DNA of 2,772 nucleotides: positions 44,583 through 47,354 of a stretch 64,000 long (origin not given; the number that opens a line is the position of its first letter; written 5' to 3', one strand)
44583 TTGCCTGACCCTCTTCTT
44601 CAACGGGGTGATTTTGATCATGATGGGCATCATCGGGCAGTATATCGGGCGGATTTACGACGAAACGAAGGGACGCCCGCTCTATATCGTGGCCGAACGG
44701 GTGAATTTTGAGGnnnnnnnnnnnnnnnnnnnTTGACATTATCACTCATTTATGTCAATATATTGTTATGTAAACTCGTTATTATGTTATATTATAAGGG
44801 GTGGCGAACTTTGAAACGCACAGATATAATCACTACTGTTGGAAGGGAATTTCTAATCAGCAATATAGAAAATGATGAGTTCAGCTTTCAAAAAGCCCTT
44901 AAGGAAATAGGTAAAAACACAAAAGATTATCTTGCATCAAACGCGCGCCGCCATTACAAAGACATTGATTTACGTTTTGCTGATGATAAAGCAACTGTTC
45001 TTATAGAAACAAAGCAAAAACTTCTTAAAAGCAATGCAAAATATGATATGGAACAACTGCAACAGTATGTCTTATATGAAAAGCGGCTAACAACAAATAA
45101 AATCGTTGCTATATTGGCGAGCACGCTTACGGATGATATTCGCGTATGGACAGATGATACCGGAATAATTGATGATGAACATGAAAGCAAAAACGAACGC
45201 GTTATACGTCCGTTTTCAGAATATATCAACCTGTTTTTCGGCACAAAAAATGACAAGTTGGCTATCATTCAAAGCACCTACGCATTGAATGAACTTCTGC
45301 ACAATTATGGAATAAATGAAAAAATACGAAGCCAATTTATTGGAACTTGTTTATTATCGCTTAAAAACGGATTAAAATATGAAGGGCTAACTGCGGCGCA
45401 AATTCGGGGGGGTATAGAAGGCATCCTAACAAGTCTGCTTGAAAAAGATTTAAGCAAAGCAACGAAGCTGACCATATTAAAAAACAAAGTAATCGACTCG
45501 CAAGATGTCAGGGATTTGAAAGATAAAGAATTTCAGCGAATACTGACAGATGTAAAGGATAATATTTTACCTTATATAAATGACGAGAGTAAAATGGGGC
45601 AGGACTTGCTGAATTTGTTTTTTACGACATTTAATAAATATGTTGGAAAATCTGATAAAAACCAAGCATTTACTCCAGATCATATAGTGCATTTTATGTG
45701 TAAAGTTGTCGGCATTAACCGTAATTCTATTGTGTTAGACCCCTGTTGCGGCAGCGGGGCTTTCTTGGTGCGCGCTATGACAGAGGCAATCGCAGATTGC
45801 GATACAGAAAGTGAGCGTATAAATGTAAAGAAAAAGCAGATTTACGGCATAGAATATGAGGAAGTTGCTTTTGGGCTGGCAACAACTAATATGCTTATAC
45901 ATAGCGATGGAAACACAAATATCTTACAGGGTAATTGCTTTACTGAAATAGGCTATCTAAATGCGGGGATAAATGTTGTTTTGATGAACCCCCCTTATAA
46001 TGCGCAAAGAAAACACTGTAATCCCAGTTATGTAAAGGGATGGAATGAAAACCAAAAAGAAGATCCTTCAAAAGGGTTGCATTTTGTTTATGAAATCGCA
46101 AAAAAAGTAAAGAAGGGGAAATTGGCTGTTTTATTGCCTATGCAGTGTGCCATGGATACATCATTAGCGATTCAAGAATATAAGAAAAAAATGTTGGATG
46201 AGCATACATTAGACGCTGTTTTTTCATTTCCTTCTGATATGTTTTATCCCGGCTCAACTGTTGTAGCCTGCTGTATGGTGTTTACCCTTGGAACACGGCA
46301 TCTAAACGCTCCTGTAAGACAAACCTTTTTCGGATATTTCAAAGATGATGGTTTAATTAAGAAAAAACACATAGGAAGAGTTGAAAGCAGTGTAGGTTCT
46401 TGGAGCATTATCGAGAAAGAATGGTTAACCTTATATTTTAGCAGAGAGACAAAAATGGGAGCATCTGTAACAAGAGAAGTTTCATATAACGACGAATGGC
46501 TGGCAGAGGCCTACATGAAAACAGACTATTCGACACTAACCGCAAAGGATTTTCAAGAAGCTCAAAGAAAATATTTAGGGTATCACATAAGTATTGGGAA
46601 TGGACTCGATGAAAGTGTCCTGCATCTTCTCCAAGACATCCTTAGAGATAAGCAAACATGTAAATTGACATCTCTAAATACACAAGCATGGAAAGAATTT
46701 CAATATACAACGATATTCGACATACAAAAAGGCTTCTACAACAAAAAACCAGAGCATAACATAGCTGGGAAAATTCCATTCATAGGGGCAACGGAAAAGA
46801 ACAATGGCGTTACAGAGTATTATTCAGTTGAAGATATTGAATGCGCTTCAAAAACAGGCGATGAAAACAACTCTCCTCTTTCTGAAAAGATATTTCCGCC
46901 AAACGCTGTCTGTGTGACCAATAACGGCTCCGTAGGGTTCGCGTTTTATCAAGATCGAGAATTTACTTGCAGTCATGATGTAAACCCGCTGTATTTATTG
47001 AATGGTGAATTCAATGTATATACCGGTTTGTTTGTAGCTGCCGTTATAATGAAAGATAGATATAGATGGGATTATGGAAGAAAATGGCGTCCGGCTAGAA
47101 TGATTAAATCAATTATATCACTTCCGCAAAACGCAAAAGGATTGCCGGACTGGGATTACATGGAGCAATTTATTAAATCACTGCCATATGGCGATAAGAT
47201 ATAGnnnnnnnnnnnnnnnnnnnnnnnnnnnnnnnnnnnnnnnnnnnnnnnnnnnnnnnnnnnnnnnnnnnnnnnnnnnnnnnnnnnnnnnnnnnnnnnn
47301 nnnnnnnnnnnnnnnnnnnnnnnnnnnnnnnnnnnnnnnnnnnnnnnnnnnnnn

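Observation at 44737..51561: Lower-GC accessory island wedged between a GT2 gene and the 3' end of sigK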

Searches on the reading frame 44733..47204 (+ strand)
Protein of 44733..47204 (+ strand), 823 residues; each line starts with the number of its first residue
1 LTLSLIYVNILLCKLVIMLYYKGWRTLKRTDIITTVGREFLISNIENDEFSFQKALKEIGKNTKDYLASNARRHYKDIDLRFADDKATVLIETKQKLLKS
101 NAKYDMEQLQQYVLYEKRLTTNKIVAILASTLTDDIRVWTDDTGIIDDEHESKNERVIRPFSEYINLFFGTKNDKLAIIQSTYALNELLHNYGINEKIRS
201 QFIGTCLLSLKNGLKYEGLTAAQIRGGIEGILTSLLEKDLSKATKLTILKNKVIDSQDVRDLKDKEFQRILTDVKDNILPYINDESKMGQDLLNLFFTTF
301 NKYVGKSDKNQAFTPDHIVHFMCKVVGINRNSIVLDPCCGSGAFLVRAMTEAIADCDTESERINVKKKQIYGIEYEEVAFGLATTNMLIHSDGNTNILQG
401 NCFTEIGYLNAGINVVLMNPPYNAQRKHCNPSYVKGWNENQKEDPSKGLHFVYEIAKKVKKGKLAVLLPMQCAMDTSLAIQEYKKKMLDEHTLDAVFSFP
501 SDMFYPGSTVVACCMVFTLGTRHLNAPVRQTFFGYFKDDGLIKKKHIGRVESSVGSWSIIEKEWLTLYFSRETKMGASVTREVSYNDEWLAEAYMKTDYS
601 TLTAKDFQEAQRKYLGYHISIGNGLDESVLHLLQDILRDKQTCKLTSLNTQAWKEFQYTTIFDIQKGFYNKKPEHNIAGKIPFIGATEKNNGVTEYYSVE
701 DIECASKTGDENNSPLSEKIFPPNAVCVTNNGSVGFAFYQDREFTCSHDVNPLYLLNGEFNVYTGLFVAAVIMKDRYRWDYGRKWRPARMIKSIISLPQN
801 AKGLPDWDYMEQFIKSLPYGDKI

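Call 5: search_protein_families(library=pfam, proteins=[window:44733-47204:+], max_evalue=0.01)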
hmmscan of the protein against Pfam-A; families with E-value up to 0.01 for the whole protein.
window:44733-47204:+ (823 aa): 6 families
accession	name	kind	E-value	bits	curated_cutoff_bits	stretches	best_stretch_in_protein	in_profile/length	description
PF02384.22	N6_Mtase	-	1.4e-30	107.1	20.4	1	301-522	15-235/311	N-6 DNA Methylase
PF01420.25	Methylase_S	-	2.5e-10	41.3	22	1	652-815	3-154/168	Type I restriction modification DNA specificity domain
PF07669.17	Eco57I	-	8.3e-08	32.9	25.3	1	400-503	62-170/171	Eco57I restriction-modification methylase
PF20473.4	MmeI_Mtase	-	5.3e-06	26.2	27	1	333-390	22-85/259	MmeI, DNA-methyltransferase domain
PF01555.25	N6_N4_Mtase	-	3.8e-05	24.2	26.7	0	270-353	132-204/221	DNA methylase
PF01170.24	UPF0020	-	0.0002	21.6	22.3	1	321-422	19-131/197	RMKL-like, methyltransferase domain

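Call 6: search_protein_families(library=padloc, proteins=[window:44733-47204:+], max_evalue=0.01)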
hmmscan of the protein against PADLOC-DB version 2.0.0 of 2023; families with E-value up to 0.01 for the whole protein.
window:44733-47204:+ (823 aa): 39 families (the best 25 are shown)
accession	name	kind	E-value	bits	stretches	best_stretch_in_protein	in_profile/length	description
PDLC03608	REase_MTase_IIG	-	3.5e-56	189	1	161-620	151-611/614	Type IIG restriction enzyme-methyltransferase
PDLC03602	REase_MTase_IIG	-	1.4e-44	150.8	1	274-620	289-620/637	Type IIG restriction enzyme-methyltransferase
PDLC03619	REase_MTase_IIG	-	2.8e-34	116.9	1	380-616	2-243/274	Type IIG restriction enzyme-methyltransferase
PDLC03021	MTase_I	-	4.6e-32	109.5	1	306-520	160-378/491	Type I methyltransferase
PDLC03591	Specificity_II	-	2.1e-24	84.2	1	635-815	163-325/341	Type II specificity subunit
PDLC03616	REase_MTase_IIG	-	6.2e-24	82.3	1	270-545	349-617/721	Type IIG restriction enzyme-methyltransferase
PDLC03025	MTase_I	-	1.2e-21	75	1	268-522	123-374/569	Type I methyltransferase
PDLC04134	mad2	-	5.4e-20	69.7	1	290-525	251-451/492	mads_2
PDLC03026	MTase_I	-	2.7e-19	67.7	1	306-507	139-344/487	Type I methyltransferase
PDLC03027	MTase_I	-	1.5e-18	64.7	1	291-517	140-365/810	Type I methyltransferase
PDLC03030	MTase_I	-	6.2e-16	56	1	285-436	305-477/670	Type I methyltransferase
PDLC03036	MTase_I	-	3.3e-15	53.5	1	256-521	162-433/635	Type I methyltransferase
PDLC03031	MTase_I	-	4.1e-14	49.8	1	301-518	177-402/834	Type I methyltransferase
PDLC03029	MTase_I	-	1.9e-13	47.7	1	308-442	175-310/661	Type I methyltransferase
PDLC03018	MTase_I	-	1.7e-12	44.6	1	240-375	243-373/749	Type I methyltransferase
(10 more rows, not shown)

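Call 30: find_homologous_proteins(query=window:44811-47201:+, max_evalue=1e-10)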
Query seq(797 aa) (797 aa): 4468 proteins with E <= 1e-10 among 8000 candidates; the best 120 are listed.
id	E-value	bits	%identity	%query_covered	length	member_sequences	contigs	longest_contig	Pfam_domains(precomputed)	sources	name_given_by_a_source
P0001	0.0e+0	1841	100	100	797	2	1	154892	PF02384.23,PF07669.18,PF01420.26,PF20473.5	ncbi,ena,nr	ncbi:MAG: N-6 DNA methylase [Oscillospiraceae bacterium]|nr:N-6 DNA methylase [Oscillospiraceae bact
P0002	0.0e+0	1514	80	100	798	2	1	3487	PF02384.23,PF07669.18,PF01420.26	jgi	-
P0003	0.0e+0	1446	77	100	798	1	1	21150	PF02384.23,PF07669.18,PF01420.26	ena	-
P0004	0.0e+0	1182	85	76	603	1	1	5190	PF02384.23,PF07669.18,PF20473.5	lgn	-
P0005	0.0e+0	1172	84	76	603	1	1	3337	PF02384.23,PF07669.18,PF20473.5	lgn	-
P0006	0.0e+0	1164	85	75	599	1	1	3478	PF02384.23,PF07669.18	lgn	-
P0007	0.0e+0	1162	83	76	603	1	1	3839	PF02384.23,PF07669.18,PF20473.5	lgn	-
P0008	0.0e+0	1151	84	75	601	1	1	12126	PF02384.23,PF07669.18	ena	-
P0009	0.0e+0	1150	84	75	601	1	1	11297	PF02384.23,PF07669.18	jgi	-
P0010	0.0e+0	1147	83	75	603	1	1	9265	PF02384.23,PF07669.18,PF20473.5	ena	-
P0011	0.0e+0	1120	81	75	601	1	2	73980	PF02384.23,PF07669.18,PF20473.5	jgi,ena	-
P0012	0.0e+0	1101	59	99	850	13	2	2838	PF02384.23,PF01170.25,PF01420.26,PF01555.25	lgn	-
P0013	0.0e+0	1088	59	99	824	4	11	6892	PF02384.23,PF01420.26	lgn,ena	-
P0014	0.0e+0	1080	76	76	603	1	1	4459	PF02384.23,PF07669.18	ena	-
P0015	0.0e+0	1075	76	75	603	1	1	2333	PF02384.23,PF07669.18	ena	-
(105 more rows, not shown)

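Call 31: find_encoding_contigs(protein=P0003, flank=10000, max_places=4)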
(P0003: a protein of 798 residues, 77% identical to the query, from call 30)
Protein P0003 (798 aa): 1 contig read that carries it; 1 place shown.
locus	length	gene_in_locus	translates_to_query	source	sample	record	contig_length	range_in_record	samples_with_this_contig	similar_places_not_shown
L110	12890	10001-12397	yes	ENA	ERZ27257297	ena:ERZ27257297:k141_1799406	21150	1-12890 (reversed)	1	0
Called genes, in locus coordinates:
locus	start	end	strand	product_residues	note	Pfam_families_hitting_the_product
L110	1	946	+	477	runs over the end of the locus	PF12833:HTH_18, PF00165:HTH_AraC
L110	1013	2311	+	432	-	-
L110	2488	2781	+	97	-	PF13508:Acetyltransf_7 (weak)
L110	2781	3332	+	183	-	-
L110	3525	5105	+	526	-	PF14903:WG_beta_rep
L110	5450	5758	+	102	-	-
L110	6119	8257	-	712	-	PF09508:Lact_bio_phlase, PF17385:LBP_M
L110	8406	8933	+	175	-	PF19848:DUF6323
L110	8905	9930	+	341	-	PF19677:DUF6179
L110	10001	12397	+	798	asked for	PF02384:N6_Mtase, PF07669:Eco57I (weak), PF01420:Methylase_S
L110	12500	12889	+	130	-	?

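Call 32: find_encoding_contigs(protein=P0001, flank=10000, max_places=6)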
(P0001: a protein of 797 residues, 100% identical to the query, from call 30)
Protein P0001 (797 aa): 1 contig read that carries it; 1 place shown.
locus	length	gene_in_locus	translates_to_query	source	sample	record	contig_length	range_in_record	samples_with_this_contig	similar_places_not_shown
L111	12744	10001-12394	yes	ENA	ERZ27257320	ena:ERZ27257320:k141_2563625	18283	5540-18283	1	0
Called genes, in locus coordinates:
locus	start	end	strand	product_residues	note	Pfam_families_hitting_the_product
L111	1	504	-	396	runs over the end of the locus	PF00158:Sigma54_activat, PF14532:Sigma54_activ_2 (weak), PF25601:AAA_lid_14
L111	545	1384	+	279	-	PF02517:Rce1-like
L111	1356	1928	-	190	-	PF00156:Pribosyltran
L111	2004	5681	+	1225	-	PF18072:FGAR-AT_linker, PF02769:AIRS_C, PF13507:GATase_5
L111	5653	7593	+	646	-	PF00465:Fe-ADH (faint), PF13685:Fe-ADH_2, PF00702:Hydrolase, PF13344:Hydrolase_6, PF13242:Hydrolase_like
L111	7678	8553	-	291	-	PF02588:YitT_membrane, PF10035:DUF2179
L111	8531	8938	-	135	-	PF00636:Ribonuclease_3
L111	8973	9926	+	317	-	PF00535:Glycos_transf_2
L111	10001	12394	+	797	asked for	PF02384:N6_Mtase, PF20473:MmeI_Mtase (weak), PF07669:Eco57I (weak), PF01420:Methylase_S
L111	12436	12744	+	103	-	?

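Call 33: search_solved_structures(query=P0001, max_evalue=0.001)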
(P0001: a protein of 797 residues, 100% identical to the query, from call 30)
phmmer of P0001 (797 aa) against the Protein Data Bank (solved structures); distinct sequences matched with E-value up to 0.001: 7.
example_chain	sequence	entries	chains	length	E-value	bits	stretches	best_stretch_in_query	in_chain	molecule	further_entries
3ufb_A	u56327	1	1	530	9.7e-13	50.4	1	244-489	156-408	Type I restriction-modification system methyltransferase subunit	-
2okc_A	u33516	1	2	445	1.4e-11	46.5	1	279-494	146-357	Type I restriction enzyme StySJI M protein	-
7vru_B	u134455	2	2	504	3.4e-11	45.3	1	275-491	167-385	Site-specific DNA-methyltransferase (adenine-specific)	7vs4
5ybb_A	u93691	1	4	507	3.9e-10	41.8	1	284-491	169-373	Type I restriction-modification system methyltransferase subunit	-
7vru_A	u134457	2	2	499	4.3e-06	28.4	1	273-490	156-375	Site-specific DNA-methyltransferase (adenine-specific)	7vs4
2y7c_B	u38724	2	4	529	0.00019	23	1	275-495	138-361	TYPE I RESTRICTION ENZYME ECOKI M PROTEIN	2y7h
2ar0_A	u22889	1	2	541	0.0002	22.9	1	275-495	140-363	Type I restriction enzyme EcoKI M protein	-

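Call 37: search_protein_families(library=ncbifam, proteins=[P0001], max_evalue=0.001)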
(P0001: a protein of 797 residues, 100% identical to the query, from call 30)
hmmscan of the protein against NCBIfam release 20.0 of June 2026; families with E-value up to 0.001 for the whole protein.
P0001 (797 aa): 3 families
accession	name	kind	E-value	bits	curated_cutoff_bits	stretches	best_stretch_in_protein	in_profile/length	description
TIGR03534.1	RF_mod_PrmC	equivalog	8.3e-10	38.5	199.1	1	293-401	77-171/253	peptide chain release factor N(5)-glutamine methyltransferase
NF047738.1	antiphage_MADS2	equivalog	1.4e-08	33.5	720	1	280-342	307-369/654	methylation-associated defense system DNA methyltransferase MAD2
NF033452.1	BREX_1_MTaseX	exception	0.00041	18.3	500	0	384-495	505-617/1210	BREX-1 system adenine-specific DNA-methyltransferase PglX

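Call 79: find_encoding_contigs(protein=P0002, flank=5000, max_places=4)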
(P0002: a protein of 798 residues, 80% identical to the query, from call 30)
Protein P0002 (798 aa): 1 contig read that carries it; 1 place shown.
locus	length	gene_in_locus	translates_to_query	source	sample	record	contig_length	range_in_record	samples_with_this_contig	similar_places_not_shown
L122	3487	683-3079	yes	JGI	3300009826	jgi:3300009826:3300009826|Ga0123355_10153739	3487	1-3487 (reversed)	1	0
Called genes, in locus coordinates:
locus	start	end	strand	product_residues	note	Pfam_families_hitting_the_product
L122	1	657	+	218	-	?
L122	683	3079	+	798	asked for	PF07669:Eco57I (faint), PF02384:N6_Mtase, PF01420:Methylase_S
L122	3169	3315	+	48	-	-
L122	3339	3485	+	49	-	?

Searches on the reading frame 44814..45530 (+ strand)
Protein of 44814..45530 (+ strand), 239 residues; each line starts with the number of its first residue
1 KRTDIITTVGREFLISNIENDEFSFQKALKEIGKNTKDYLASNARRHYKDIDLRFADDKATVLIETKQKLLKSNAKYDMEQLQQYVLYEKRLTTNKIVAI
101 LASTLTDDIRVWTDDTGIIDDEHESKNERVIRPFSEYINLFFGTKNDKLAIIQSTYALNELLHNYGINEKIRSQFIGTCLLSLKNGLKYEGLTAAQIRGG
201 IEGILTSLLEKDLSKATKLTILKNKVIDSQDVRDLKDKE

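Call 81: predict_structure(alignment_id=A5)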
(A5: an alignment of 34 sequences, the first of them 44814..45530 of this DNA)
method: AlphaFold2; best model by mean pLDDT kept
length: 239 residues; sequences in the alignment: 34
mean_pLDDT: 84.7   pTM: 0.59
mean pLDDT of the five models: 84.7, 82.9, 82.4, 82.2, 79.5
residues with pLDDT >= 90: 84; 70-90: 128; 50-70: 27; < 50: 0
segments of 3 or more residues with pLDDT < 50: none
pLDDT, mean of each block of 10 residues (from residue 1): 86 72 72 72 64 89 93 90 91 91 91 90 90 89 67 84 91 88 90 91 88 82 82 89
secondary structure, 60 per line:
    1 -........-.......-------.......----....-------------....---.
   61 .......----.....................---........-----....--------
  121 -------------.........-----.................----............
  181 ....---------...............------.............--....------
elements in order: H2-9 E14-17 H25-31 H36-39 E53-56 E60-67 H72-92 E96-103 E109-112 H134-142 H148-164 H169-184 H194-208 H215-227 H230-233

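Call 83: fold_search(model_id=the predicted structure, library=pdb)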
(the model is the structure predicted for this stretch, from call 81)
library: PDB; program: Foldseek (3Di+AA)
matches with E <= 10: 416; with E <= 0.001: 0
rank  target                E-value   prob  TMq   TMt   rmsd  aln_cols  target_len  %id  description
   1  7ewx_A                1.1e-01  0.72  0.24  0.32   5.2        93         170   13  Crystal structure of Ebinur Lake virus cap snatching endonuclease (P78A mutant) (released 2022-01-26)
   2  6z6g_A                1.1e-01  0.25  0.25  0.04  20.1       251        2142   11  Cryo-EM structure of La Crosse virus polymerase at pre-initiation stage (released 2020-07-29)
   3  1qya_B                1.3e-01  0.25  0.19  0.16   9.8       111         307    9  CRYSTAL STRUCTURE OF E. COLI PROTEIN YDDE (released 2004-06-08)
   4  7ewu_D                2.2e-01  0.54  0.30  0.37   9.7       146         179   12  Crystal structure of Ebinur Lake virus cap snatching endonuclease (WT) (released 2022-01-26)
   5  7ex0_B                2.2e-01  0.41  0.26  0.33  11.6       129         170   13  Crystal structure of Ebinur Lake virus cap snatching endonuclease (K108A mutant) (released 2022-01-26)
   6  7ex0_A                2.2e-01  0.25  0.24  0.29  16.5       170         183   15  Crystal structure of Ebinur Lake virus cap snatching endonuclease (K108A mutant) (released 2022-01-26)
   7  2wiw_B                2.3e-01  0.23  0.17  0.28   6.7        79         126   15  Crystal structures of Holliday junction resolvases from Archaeoglobus fulgidus bound to DNA substrate (released 2009-05-26)
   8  6jiw                  2.6e-01  0.51  0.21  0.20   4.0        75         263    9  Crystal structure of S. aureus CntK with C72S mutation (released 2019-10-16)
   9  6l4l                  2.6e-01  0.41  0.21  0.19   5.0        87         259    8  Crystal structure of S. aureus CntK in inactive state (released 2020-10-21)
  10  7eww_B                2.9e-01  0.33  0.25  0.32  11.9       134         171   11  Crystal structure of Ebinur Lake virus cap snatching endonuclease (N52A mutant) (released 2022-01-26)
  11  7orl_A                3.1e-01  0.12  0.21  0.03  19.4       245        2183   11  La Crosse virus polymerase at transcription initiation stage (released 2022-02-16)
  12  7ewz_A                3.3e-01  0.38  0.26  0.33  11.4       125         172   11  Crystal structure of Ebinur Lake virus cap snatching endonuclease (D92A mutant) (released 2022-01-26)
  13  2wiz_B                3.3e-01  0.21  0.19  0.32   7.3        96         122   14  Crystal structures of Holliday junction resolvases from Archaeoglobus fulgidus bound to DNA substrate (released 2009-05-26)
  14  6jis                  3.7e-01  0.30  0.19  0.18   4.6        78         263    8  Crystal structure of the histidine racemase CntK in cobalt and nickel transporter system of staphylococcus aureus (released 2019-10-16)
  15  3fov                  3.7e-01  0.16  0.17  0.30  10.4        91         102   14  Crystal structure of protein RPA0323 of unknown function from Rhodopseudomonas palustris (released 2009-01-13)
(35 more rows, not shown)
